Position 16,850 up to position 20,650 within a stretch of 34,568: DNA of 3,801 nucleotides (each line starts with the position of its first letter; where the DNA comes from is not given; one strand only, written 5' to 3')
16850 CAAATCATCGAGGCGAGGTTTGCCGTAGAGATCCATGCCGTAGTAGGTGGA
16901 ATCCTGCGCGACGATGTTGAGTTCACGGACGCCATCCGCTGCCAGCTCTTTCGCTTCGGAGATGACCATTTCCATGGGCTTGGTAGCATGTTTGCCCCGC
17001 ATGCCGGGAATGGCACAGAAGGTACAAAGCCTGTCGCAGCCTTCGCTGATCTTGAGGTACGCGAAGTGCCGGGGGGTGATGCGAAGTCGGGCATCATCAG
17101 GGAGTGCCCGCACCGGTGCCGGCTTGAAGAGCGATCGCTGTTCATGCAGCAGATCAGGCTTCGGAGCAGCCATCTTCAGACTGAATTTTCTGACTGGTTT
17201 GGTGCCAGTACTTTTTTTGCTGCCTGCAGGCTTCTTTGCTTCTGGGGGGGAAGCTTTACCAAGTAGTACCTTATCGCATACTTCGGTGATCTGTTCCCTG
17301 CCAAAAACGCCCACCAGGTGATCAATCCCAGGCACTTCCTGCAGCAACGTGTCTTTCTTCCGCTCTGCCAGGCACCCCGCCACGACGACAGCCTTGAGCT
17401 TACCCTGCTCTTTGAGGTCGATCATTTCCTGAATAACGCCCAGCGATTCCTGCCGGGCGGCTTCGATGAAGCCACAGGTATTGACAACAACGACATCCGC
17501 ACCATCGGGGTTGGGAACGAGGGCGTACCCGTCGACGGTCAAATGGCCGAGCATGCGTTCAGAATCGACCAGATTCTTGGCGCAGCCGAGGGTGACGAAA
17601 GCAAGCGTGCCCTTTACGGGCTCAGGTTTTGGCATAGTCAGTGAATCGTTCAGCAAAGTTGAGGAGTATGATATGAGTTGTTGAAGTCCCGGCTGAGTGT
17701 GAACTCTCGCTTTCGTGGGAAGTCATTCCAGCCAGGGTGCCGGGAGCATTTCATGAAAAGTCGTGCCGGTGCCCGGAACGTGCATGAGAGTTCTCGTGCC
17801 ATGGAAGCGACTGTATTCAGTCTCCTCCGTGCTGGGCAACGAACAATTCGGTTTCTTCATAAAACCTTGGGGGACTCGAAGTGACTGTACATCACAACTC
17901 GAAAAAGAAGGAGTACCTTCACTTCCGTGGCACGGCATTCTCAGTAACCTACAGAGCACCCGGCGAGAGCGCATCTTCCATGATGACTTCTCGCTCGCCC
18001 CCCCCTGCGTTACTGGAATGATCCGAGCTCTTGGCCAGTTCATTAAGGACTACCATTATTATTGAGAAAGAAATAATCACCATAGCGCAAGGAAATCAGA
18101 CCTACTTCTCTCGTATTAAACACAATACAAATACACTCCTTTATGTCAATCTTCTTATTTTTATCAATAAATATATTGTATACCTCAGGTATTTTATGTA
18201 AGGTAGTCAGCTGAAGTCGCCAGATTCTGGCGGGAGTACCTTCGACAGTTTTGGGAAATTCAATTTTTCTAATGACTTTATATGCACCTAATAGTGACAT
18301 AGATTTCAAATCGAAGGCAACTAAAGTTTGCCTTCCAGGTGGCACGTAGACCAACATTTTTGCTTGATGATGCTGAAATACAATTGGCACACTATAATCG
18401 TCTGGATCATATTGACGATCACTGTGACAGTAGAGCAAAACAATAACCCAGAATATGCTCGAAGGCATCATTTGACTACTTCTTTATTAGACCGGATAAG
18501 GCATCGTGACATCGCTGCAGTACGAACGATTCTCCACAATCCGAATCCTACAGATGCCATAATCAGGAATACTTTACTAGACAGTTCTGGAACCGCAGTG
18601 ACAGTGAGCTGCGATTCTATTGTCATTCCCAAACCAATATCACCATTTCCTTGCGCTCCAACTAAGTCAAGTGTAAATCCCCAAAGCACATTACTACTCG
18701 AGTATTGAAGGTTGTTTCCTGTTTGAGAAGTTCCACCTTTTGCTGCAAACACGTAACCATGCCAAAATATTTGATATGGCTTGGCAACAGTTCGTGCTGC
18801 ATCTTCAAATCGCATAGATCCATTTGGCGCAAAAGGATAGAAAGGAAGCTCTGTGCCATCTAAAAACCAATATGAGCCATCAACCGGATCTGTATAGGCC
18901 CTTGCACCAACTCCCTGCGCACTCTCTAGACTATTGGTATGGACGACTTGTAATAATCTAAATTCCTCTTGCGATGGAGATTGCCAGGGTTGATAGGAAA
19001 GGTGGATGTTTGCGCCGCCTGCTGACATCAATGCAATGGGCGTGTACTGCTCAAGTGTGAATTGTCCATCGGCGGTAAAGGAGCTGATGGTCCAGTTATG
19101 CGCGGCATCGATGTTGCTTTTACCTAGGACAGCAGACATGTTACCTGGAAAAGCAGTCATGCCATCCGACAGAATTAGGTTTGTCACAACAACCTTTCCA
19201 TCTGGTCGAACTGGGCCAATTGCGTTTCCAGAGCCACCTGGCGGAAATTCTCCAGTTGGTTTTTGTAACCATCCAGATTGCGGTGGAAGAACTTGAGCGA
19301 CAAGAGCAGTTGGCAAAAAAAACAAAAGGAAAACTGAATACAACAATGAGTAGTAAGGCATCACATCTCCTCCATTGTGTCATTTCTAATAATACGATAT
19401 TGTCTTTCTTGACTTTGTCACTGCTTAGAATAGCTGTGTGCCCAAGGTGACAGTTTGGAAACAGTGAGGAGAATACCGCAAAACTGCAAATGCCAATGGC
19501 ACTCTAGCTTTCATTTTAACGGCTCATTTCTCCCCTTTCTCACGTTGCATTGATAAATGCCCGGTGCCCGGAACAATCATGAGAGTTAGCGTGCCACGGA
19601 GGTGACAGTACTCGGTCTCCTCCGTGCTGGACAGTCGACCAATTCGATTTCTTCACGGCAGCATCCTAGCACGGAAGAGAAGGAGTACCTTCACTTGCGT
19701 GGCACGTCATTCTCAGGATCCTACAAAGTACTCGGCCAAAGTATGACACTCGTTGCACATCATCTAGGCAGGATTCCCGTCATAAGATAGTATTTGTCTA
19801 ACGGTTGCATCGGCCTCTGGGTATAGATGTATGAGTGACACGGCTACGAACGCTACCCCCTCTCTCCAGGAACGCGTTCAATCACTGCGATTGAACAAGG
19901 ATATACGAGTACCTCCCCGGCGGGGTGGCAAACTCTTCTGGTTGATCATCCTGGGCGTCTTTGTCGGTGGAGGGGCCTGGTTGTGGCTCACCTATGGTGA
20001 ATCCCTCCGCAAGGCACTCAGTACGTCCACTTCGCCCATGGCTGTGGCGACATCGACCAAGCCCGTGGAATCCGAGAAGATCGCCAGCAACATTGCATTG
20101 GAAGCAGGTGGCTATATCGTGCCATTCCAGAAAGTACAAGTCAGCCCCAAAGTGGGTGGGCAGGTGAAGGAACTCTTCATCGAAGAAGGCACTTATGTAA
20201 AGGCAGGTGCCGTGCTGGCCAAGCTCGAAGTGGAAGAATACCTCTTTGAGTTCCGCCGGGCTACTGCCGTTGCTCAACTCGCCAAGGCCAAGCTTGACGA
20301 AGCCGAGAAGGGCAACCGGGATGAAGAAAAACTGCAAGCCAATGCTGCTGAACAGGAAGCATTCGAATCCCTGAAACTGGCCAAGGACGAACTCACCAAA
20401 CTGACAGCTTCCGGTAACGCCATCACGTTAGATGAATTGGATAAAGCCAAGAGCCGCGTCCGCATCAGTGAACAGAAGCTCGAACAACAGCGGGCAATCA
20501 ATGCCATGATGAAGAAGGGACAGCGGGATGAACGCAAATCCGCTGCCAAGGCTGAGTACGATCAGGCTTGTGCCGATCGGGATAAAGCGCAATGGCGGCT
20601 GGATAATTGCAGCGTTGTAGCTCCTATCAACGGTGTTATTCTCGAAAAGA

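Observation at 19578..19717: The flanking element folds into a ~140-nt, ~50-bp-arm imperfect hairpin whose outer stem is maintained in both copies despite substitutions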

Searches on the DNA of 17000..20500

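Call 8: search_rna_families(source=window, start=17000, end=20500, threshold=evalue, max_evalue=1)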
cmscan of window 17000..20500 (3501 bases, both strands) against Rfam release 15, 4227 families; matches with E-value up to 1: 1.
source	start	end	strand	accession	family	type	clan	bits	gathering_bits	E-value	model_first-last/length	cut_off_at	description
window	19594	19702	+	RF03335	MIR2950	Gene; miRNA;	-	29.2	76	0.0026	1-108/108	no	MIR2950 microRNA precursor family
